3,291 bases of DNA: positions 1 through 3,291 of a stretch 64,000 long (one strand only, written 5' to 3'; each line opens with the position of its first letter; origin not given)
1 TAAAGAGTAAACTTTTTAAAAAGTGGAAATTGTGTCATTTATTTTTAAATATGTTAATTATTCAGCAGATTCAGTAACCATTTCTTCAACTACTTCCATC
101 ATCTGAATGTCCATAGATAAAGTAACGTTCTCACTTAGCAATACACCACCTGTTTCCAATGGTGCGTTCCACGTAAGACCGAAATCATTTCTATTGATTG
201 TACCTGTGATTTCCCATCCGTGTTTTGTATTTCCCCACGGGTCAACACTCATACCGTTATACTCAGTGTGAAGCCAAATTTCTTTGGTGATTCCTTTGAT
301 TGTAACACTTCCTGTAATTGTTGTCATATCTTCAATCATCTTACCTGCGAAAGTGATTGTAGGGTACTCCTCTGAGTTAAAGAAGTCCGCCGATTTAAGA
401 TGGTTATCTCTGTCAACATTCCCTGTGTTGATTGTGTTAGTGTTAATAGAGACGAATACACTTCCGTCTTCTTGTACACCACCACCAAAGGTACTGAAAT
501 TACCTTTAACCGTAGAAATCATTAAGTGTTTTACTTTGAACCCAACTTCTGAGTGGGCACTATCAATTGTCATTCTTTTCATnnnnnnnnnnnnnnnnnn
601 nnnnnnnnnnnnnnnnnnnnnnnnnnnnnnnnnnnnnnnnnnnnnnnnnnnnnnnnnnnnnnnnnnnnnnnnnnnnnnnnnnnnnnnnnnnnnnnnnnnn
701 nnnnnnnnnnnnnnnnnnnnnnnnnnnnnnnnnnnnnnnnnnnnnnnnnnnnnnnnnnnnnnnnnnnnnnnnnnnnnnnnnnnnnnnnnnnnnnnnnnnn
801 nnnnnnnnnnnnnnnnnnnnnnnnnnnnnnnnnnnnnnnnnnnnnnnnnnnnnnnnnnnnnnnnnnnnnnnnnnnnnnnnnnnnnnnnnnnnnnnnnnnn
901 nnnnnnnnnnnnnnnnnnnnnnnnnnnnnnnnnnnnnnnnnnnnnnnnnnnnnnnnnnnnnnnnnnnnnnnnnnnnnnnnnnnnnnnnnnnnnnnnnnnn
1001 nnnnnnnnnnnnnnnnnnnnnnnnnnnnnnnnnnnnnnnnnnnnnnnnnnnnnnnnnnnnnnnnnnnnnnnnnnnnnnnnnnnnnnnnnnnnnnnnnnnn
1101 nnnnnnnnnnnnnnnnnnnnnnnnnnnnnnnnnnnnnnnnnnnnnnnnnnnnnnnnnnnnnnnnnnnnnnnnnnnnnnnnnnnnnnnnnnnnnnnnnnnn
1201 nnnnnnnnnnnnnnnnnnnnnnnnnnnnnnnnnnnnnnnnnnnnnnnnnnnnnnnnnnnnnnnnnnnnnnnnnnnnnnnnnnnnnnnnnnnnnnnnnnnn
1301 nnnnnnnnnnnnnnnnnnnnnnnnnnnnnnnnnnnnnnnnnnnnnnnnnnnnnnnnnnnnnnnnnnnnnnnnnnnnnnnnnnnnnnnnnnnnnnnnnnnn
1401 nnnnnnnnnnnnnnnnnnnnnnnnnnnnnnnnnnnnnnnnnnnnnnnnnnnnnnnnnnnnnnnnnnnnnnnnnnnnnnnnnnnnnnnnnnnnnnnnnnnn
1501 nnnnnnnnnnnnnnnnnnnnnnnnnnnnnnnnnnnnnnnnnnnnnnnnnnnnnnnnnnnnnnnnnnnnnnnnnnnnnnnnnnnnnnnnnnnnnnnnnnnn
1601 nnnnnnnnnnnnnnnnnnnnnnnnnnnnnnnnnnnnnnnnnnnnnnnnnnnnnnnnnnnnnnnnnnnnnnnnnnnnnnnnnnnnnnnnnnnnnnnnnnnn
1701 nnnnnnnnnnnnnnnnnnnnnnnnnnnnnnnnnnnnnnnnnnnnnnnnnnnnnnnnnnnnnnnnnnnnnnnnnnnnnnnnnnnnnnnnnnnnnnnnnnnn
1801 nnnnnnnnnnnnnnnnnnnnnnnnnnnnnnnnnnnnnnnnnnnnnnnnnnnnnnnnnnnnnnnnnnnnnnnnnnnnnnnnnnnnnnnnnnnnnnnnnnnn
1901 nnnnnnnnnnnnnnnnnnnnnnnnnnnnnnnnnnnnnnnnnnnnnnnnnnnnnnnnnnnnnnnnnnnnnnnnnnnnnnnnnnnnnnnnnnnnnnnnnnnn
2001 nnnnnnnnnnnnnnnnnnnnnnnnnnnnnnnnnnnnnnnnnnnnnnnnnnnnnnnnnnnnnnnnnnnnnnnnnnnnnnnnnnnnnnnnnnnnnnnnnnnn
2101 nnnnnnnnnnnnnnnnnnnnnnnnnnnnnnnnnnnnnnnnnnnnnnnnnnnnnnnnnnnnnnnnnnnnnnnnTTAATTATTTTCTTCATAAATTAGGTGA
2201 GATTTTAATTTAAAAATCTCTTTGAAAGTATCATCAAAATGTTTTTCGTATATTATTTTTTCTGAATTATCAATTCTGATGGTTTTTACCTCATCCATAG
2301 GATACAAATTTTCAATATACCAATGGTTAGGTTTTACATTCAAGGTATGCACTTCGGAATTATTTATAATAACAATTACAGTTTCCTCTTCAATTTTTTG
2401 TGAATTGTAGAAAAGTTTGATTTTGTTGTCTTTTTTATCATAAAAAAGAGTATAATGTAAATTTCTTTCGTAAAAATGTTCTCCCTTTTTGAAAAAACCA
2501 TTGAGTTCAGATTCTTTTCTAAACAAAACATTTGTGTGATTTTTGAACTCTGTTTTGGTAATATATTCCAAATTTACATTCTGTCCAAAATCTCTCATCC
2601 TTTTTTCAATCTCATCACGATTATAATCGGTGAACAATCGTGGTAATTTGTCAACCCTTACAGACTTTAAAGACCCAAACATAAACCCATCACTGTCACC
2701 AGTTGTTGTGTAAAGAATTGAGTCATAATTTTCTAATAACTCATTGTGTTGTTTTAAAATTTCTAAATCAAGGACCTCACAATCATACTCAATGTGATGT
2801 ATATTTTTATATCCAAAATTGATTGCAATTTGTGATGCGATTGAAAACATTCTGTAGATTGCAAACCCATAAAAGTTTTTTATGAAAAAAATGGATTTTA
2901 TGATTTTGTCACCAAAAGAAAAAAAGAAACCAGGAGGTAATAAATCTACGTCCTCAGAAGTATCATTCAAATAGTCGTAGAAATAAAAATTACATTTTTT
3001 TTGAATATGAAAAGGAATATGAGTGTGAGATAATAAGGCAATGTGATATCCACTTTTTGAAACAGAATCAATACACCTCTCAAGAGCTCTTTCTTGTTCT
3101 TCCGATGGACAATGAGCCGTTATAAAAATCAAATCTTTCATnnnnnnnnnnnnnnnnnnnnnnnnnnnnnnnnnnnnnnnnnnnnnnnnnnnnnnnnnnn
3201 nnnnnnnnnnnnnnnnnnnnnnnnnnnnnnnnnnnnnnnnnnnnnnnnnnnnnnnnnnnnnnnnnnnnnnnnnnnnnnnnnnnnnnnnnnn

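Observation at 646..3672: A 62-bp hairpin-containing element is duplicated upstream of two genes for small secreted beta-rich proteins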

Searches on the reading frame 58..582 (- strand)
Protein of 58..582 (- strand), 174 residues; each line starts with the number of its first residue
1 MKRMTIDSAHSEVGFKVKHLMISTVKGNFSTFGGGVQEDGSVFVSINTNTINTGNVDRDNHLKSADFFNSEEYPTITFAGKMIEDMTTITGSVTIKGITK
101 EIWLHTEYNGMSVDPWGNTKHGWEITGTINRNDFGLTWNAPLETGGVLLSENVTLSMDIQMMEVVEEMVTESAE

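Call 15: search_protein_families(library=pfam, proteins=[window:58-582:-], max_evalue=0.01)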
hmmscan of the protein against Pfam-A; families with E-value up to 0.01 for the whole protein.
window:58-582:- (174 aa): 1 family
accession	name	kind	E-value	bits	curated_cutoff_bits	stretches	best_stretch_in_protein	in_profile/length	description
PF04264.18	YceI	-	6.8e-41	140.6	23.7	1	5-160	2-149/150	YceI-like domain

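Call 77: find_encoding_contigs(protein=window:58-582:-, flank=10000, max_places=8)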
Protein window:58-582:- (174 aa): 1 contig read that carries it; 1 place shown.
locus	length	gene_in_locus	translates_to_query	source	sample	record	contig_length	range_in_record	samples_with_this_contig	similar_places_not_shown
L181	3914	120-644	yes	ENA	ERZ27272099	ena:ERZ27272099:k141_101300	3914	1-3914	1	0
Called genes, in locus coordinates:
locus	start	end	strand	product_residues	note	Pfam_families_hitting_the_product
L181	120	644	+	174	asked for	PF04264:YceI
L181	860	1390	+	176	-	-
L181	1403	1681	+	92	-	-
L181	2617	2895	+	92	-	-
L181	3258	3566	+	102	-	-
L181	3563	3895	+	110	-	-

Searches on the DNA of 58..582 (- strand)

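Call 81: search_rna_families(sources=[L181, L151, L113], threshold=gathering)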
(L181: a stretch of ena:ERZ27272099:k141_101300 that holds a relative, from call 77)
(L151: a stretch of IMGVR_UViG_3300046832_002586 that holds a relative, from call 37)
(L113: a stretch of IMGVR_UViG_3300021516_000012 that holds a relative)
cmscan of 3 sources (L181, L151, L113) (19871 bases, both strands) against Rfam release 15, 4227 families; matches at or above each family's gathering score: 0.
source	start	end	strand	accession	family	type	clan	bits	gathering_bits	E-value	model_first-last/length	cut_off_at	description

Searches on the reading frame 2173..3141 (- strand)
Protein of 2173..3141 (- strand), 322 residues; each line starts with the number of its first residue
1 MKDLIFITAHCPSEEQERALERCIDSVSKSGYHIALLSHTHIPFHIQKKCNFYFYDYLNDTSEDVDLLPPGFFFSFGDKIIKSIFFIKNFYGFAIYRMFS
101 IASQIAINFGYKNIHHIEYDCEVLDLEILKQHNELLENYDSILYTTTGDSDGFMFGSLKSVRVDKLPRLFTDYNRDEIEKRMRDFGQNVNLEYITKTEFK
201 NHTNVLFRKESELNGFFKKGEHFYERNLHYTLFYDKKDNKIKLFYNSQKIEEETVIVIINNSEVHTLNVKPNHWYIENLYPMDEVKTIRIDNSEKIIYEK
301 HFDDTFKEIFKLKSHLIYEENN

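Call 15: search_protein_families(library=pfam, proteins=[window:2173-3141:-], max_evalue=0.01)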
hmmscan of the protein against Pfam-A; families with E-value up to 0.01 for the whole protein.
window:2173-3141:- (322 aa): 0 families

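Call 37: find_related_loci(query=window:2173-3141:-, collection=viral_contigs, flank=6000)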
Query window:2173-3141:- (322 aa) in viral_contigs; peptide patterns used: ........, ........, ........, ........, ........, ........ (x = any residue, [..] = any of these).
102 stretches matched a pattern; 28 encode a relative of the query (tblastn E <= 1e-3); 28 distinct loci.
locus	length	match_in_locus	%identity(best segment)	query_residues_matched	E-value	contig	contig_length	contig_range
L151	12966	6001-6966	100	1-322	0e+0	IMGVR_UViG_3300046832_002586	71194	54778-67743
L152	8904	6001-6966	100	1-322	0e+0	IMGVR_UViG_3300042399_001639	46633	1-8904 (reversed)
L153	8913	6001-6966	95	1-322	0e+0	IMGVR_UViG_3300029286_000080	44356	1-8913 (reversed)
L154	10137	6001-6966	95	1-322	0e+0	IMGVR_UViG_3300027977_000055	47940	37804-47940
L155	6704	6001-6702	100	1-234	1e-157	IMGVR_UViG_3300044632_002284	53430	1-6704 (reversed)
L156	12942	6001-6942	57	1-317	5e-112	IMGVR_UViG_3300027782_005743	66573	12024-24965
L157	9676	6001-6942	56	1-318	1e-110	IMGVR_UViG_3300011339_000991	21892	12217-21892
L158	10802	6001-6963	54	1-322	3e-110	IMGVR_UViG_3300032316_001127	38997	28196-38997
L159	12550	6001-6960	55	1-322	7e-110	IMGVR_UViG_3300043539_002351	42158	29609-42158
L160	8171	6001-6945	57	1-316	2e-109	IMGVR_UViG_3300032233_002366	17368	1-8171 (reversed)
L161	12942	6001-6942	55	1-317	1e-109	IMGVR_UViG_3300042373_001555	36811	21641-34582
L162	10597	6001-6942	55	1-317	1e-109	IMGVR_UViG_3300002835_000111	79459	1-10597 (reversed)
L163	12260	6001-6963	54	1-322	1e-109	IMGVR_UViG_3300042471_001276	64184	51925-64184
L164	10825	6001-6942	55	1-317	1e-109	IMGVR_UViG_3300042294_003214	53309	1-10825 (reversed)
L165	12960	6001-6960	55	1-322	1e-108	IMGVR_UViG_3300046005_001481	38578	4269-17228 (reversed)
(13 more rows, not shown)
